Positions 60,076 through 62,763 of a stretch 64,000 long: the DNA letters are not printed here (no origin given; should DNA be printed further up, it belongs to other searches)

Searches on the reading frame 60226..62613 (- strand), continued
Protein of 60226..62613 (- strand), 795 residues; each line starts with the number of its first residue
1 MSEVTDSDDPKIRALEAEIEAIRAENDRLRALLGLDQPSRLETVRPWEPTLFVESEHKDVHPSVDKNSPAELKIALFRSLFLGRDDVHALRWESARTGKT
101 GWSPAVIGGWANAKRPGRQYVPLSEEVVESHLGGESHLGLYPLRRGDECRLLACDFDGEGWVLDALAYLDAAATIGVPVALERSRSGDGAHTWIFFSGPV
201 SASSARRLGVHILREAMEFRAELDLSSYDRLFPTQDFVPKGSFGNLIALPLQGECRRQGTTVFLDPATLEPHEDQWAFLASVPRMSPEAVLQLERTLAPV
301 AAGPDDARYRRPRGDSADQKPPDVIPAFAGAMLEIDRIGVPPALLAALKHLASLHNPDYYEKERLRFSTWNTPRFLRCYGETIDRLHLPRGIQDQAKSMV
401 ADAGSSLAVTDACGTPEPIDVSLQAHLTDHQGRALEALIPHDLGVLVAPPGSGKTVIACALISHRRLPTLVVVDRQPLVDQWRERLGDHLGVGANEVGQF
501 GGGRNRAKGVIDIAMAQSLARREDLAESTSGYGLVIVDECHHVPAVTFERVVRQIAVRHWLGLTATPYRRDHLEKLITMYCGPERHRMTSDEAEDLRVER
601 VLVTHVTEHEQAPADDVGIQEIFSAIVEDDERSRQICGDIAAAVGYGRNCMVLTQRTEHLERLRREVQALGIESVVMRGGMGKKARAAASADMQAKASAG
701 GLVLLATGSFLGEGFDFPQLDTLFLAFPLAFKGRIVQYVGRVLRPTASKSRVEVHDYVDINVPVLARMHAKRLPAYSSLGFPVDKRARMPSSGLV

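Call 33: search_protein_families(library=pfam, alignment_id=A2, max_evalue=0.001)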
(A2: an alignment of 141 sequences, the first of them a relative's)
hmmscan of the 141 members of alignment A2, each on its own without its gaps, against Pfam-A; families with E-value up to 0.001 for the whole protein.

A. member 1, L080:6918-7826:+ (302 aa): 1 family
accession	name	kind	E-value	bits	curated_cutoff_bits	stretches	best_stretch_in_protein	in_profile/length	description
PF13391.12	HNH_2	-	3.8e-08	33.5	21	1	194-243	1-65/66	HNH endonuclease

B. families by the number of members that match (of 141 scanned): 116 families (the first 25 are shown)
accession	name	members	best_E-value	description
PF08843.17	AbiEii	16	3e-36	Nucleotidyl transferase AbiEii toxin, Type IV TA system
PF13338.12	AbiEi_4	6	6.1e-09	Transcriptional regulator, AbiEi antitoxin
PF00589.27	Phage_integrase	5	1.3e-25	Phage integrase family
PF09407.15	AbiEi_1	4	6.1e-50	AbiEi antitoxin C-terminal domain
PF13470.12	PIN_3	4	3e-20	PIN domain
PF12728.13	HTH_17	4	3.6e-14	Helix-turn-helix domain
PF13508.13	Acetyltransf_7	4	6.7e-09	Acetyltransferase (GNAT) domain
PF00583.31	Acetyltransf_1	4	2.7e-06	Acetyltransferase (GNAT) family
PF13673.13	Acetyltransf_10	4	4.8e-06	Acetyltransferase (GNAT) domain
PF04365.19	BrnT_toxin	3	1.9e-20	Ribonuclease toxin, BrnT, of type II toxin-antitoxin system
PF18765.7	Polbeta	3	2.2e-11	Polymerase beta, Nucleotidyltransferase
PF01909.29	NTP_transf_2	3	8.6e-10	Nucleotidyltransferase domain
PF13560.12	HTH_31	3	4.9e-08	Helix-turn-helix domain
PF01610.23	DDE_Tnp_ISL3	2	8.4e-68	Transposase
PF20408.4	Abhydrolase_11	2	2.6e-52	Alpha/beta hydrolase domain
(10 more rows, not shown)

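Call 35: search_protein_families(library=pfam, alignment_id=A3, max_evalue=0.001)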
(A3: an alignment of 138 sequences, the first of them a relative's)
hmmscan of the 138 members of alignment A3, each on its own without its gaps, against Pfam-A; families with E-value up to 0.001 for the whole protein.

A. member 1, L080:10556-10924:- (122 aa): 0 families

B. families by the number of members that match (of 138 scanned): 137 families (the first 25 are shown)
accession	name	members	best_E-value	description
PF13635.12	DUF4143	3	6.2e-30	Domain of unknown function (DUF4143)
PF00005.33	ABC_tran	3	5.5e-26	ABC transporter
PF13173.12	AAA_14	3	1.7e-10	AAA domain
PF00106.31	adh_short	2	6.4e-51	short chain dehydrogenase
PF00004.35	AAA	2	3.9e-45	ATPase family associated with various cellular activities (AAA)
PF00300.27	His_Phos_1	2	4.9e-45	Histidine phosphatase superfamily (branch 1)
PF13561.12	adh_short_C2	2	1.7e-36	Enoyl-(Acyl carrier protein) reductase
PF03190.21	Thioredox_DsbH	2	1.6e-25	Protein of unknown function, DUF255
PF01979.26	Amidohydro_1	2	8e-22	Amidohydrolase family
PF07969.17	Amidohydro_3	2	1.7e-19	Amidohydrolase family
PF00156.33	Pribosyltran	2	1e-16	Phosphoribosyl transferase domain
PF08843.17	AbiEii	2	8e-14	Nucleotidyl transferase AbiEii toxin, Type IV TA system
PF12728.13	HTH_17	2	3e-13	Helix-turn-helix domain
PF04542.20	Sigma70_r2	2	9.9e-13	Sigma-70 region 2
PF07728.20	AAA_5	2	3e-08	AAA domain (dynein-related subfamily)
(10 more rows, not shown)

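Call 49: search_protein_families(library=pfam, proteins=[L032:8657-9820:-, L061:13542-14540:+, L038:9127-9687:+, L005:9077-9994:+, L048:7825-8340:+, L050:13607-14119:-, L017:7055-8002:+, L001:6869-7474:+, L042:12556-13806:+, L036:9236-9823:-], max_evalue=0.001)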
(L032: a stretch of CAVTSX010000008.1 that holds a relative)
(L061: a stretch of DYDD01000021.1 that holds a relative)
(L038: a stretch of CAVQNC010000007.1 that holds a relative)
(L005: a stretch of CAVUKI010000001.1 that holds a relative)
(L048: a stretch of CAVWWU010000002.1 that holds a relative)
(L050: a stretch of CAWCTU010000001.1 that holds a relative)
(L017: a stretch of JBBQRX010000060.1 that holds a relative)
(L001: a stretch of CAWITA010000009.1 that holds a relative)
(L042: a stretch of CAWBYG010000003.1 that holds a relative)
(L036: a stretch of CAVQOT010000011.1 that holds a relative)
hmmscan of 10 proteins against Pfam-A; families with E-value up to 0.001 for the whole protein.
L032:8657-9820:- (387 aa): 2 families
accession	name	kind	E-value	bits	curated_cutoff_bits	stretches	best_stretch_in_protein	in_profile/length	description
PF00589.27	Phage_integrase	-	2.1e-16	60.6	27.1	1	192-362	11-165/172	Phage integrase family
PF22022.2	Phage_int_M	-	8.7e-08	32.7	27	1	80-172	3-94/96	Phage integrase central domain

L061:13542-14540:+ (332 aa): 1 family
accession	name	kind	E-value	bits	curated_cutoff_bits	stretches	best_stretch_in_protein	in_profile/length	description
PF08843.17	AbiEii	-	2.6e-29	103.3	22.5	1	30-213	2-191/238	Nucleotidyl transferase AbiEii toxin, Type IV TA system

L038:9127-9687:+ (186 aa): 1 family
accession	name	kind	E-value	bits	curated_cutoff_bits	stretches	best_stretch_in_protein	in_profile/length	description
PF13470.12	PIN_3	-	1.7e-08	35.7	27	1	4-114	2-115/115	PIN domain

L005:9077-9994:+ (305 aa): 1 family
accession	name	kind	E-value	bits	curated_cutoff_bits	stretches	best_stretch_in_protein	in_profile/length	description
PF08843.17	AbiEii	-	3e-36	126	22.5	1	39-253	1-222/238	Nucleotidyl transferase AbiEii toxin, Type IV TA system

L048:7825-8340:+ (171 aa): 2 families
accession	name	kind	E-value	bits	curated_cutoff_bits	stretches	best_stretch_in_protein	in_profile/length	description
PF00583.31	Acetyltransf_1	-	3.2e-06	27.8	20.7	1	17-144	10-116/116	Acetyltransferase (GNAT) family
PF13508.13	Acetyltransf_7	-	0.00011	22.9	27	1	71-146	28-84/84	Acetyltransferase (GNAT) domain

L050:13607-14119:- (170 aa): 1 family
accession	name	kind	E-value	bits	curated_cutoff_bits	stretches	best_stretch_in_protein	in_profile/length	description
PF12728.13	HTH_17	-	3e-13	50.2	27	1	90-138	1-49/51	Helix-turn-helix domain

L017:7055-8002:+ (315 aa): 1 family
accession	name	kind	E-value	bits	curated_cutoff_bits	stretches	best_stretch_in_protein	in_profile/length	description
PF09407.15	AbiEi_1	-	6e-30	104.8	22.2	1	132-265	10-141/142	AbiEi antitoxin C-terminal domain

L001:6869-7474:+ (201 aa): 1 family
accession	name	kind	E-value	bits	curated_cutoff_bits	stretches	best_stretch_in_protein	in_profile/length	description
PF13338.12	AbiEi_4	-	2.8e-05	24.6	25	1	17-52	13-48/49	Transcriptional regulator, AbiEi antitoxin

L042:12556-13806:+ (416 aa): 2 families
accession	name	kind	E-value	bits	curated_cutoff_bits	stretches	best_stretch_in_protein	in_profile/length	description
PF13635.12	DUF4143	-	7.7e-30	104.2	28.1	1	197-361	2-160/160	Domain of unknown function (DUF4143)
PF13173.12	AAA_14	-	2.3e-09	37.7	27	1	22-130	4-125/129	AAA domain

L036:9236-9823:- (195 aa): 2 families
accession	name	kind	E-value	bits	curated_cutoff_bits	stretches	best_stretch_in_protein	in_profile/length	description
PF18765.7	Polbeta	-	2.2e-11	44.2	26.9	1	103-160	12-72/93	Polymerase beta, Nucleotidyltransferase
PF01909.29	NTP_transf_2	-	8.6e-10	39.3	21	1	98-162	9-77/93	Nucleotidyltransferase domain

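Call 51: search_dna_similar(query=window:60226-62613:-, collection=plasmids, mode=protein, max_rows=25, rows=spread)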
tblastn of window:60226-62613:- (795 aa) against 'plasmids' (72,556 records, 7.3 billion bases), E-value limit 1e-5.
Records with a match: 260; places in all: 277; records where one place covers at least 80% of the query: 98.
Best place of each record, by identity: <60% 260.
By first word of the organism name: Sinorhizobium 37; Escherichia 15; Acinetobacter 12; Deinococcus 10; Rhizobium 8; Halorussus 8; Bacillus 7; Halobacterium 7; Nostoc 7; Dinoroseobacter 6; and 85 more.
By predicted mobility (MOB-suite, as given by PLSDB): non-mobilizable 138; conjugative 83; mobilizable 39.
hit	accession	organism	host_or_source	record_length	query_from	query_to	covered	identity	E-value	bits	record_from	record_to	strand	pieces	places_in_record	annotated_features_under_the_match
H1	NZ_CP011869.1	Pseudonocardia sp. HH130629-09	Apterostigma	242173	26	789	96%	48.0%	0e+0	595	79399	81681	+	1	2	DEAD/DEAH box helicase family protein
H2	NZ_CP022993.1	Paraburkholderia aromaticivorans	-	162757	39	794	95%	39.8%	2e-139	462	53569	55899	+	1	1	DEAD/DEAH box helicase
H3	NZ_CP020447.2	Paracoccus yeei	Homo sapiens,Urine suprapubic aspirate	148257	64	781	90%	41.0%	1e-149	493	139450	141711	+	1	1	DEAD/DEAH box helicase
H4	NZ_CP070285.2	Escherichia albertii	Yunnan,Bat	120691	73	783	89%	40.4%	9e-147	484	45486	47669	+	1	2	DEAD/DEAH box helicase family protein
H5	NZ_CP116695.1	Agrobacterium tumefaciens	Lavender,cell culture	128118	60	793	92%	38.2%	2e-144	477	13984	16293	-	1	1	DEAD/DEAH box helicase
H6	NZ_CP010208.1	Escherichia coli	mouse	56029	73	783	89%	39.0%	3e-134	447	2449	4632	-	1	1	DEAD/DEAH box helicase family protein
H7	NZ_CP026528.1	Sinorhizobium meliloti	Medicago sativa L. subsp. ambigua,Cell ...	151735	84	784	88%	38.3%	5e-137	456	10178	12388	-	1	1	none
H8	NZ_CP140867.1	Rhizobium leguminosarum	Trifolium pratense,whole organism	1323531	48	784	93%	35.4%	6e-117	397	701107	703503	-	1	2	record has no annotation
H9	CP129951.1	Arcobacter sp. DSM 115972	animal,chicken meat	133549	64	781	90%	32.6%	1e-109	376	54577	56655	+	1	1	DEAD/DEAH box helicase family protein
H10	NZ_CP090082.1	Bacillus cereus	cell culture,Contaminated soil sample ...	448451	73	794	80%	32.8%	2e-60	374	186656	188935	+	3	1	DEAD/DEAH box helicase family protein (x2) | hypothetical protein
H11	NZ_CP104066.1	Alicyclobacillus dauci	cell culture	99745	356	779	53%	28.3%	4e-33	145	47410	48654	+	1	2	DEAD/DEAH box helicase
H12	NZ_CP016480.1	Picosynechococcus sp. PCC 7117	cell culture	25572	435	757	41%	27.6%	1e-7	63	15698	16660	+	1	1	DEAD/DEAH box helicase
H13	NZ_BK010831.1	Halobacterium salinarum NRC-34001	-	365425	429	758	42%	25.5%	3e-15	89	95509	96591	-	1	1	DEAD/DEAH box helicase family protein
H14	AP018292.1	Calothrix sp. NIES-4105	-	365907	445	759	40%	23.3%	5e-6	58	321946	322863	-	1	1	type III restriction enzyme res subunit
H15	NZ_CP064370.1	Klebsiella pneumoniae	-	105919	73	209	17%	47.0%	4e-26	123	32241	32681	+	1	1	none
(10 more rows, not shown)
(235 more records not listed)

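Call 52: search_dna_similar(query=window:60226-62613:-, collection=phages, mode=protein, max_rows=15)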
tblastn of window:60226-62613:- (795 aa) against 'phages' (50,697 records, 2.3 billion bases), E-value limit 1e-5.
Records with a match: 1075; places in all: 1076; records where one place covers at least 80% of the query: 0.
Best place of each record, by identity: <60% 1075.
By first word of the organism name: Vibrio 402; Salmonella 273; Escherichia 129; Klebsiella 89; Pseudomonas 21; Aeromonas 16; Erwinia 15; Bacteriophage 14; Phage 12; Proteus 11; and 30 more.
By host as written in the record: - 359; Escherichia coli 41; Salmonella enterica subsp. enterica serovar Enteritidis PT1 39; Vibrio harveyi BAA-1116 36; Klebsiella pneumoniae 28; Salmonella sp. 25; Salmonella enterica 22; Salmonella enterica subsp. enterica serovar Enteritidis 21; and 219 more.
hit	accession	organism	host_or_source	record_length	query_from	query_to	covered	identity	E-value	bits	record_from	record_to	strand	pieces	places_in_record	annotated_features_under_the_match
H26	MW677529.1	Rhodobacter phage RcZahn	Rhodobacter capsulatus YW1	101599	378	780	51%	27.4%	3e-21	106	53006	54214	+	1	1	58: DNA helicase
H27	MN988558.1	Rhizobium phage RHph_Y1_11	Rhizobium phaseoli Y1_11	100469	359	780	53%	26.0%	2e-25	120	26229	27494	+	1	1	ATP-dependent RNA-DNA and DNA-DNA helicase protein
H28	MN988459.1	Rhizobium phage RHph_TM16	Rhizobium sp. R693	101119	359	780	53%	24.9%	3e-20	102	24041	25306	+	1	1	ATP-dependent RNA-DNA and DNA-DNA helicase protein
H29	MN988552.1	Rhizobium phage RHph_I4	Rhizobium phaseoli N771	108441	366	780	52%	23.1%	3e-8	64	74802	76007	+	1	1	ATP-dependent RNA-DNA and DNA-DNA helicase protein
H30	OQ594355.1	Aeromonas phage HJ05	Aeromonas hydrophila AH10 (CCTCC ...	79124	451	780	42%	28.3%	3e-17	93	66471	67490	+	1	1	hypothetical protein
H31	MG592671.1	Vibrio phage 2.275.O._10N.286.54.E11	Vibrio cyclitrophicus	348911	427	784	45%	25.9%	2e-10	71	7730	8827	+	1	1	P-loop containing nucleoside triphosphate hydrolase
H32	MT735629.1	Vibrio phage vB_ValS_PJ32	Vibrio alginolyticus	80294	448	783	42%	27.4%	3e-21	106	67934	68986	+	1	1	P-loop containing nucleoside triphosphate hydrolase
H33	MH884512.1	Bacillus phage vB_BpsS-140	Bacillus pseudalcaliphilus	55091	419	778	45%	25.3%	3e-14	83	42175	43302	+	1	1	helicase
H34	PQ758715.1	Vibrio phage vB_VibS_KarBoss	Vibrio campbellii S20TG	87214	448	777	42%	27.1%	5e-22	108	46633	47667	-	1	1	hypothetical protein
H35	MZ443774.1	Erwinia phage pEa_SNUABM_32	Erwinia amylovora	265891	403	792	49%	22.9%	3e-13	80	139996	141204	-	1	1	hypothetical protein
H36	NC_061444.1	Erwinia phage pEa_SNUABM_32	Erwinia amylovora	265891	403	792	49%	22.9%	3e-13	80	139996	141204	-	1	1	hypothetical protein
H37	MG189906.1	Stenotrophomonas phage vB_SmaS_DLP_5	Stenotrophomonas maltophilia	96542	424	785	46%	24.6%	8e-18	95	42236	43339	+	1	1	superfamily II DNA or RNA helicase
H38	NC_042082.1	Stenotrophomonas phage vB_SmaS_DLP_5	Stenotrophomonas maltophilia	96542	424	785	46%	24.6%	8e-18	95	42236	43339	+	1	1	superfamily II DNA or RNA helicase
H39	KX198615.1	Vibrio phage vB_VhaS-a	Vibrio harveyi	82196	448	783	42%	26.5%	5e-20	102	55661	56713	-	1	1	hypothetical protein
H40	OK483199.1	Vibrio phage vB_ValS_VA-RY-4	Vibrio alginolyticus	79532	436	782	44%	25.7%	8e-16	89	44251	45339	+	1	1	P-loop containing nucleoside triphosphate hydrolase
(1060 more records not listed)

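Call 55: search_solved_structures(query=L080:6918-7826:+, max_evalue=1)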
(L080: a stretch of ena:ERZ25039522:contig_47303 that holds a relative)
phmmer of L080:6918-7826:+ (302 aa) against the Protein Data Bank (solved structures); distinct sequences matched with E-value up to 1: 2.
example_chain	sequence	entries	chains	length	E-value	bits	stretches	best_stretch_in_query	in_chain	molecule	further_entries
6le0_A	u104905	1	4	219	0.18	14.4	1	43-77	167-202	AbmU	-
6ymn_AAA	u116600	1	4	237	0.2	14.2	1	43-77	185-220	AbmU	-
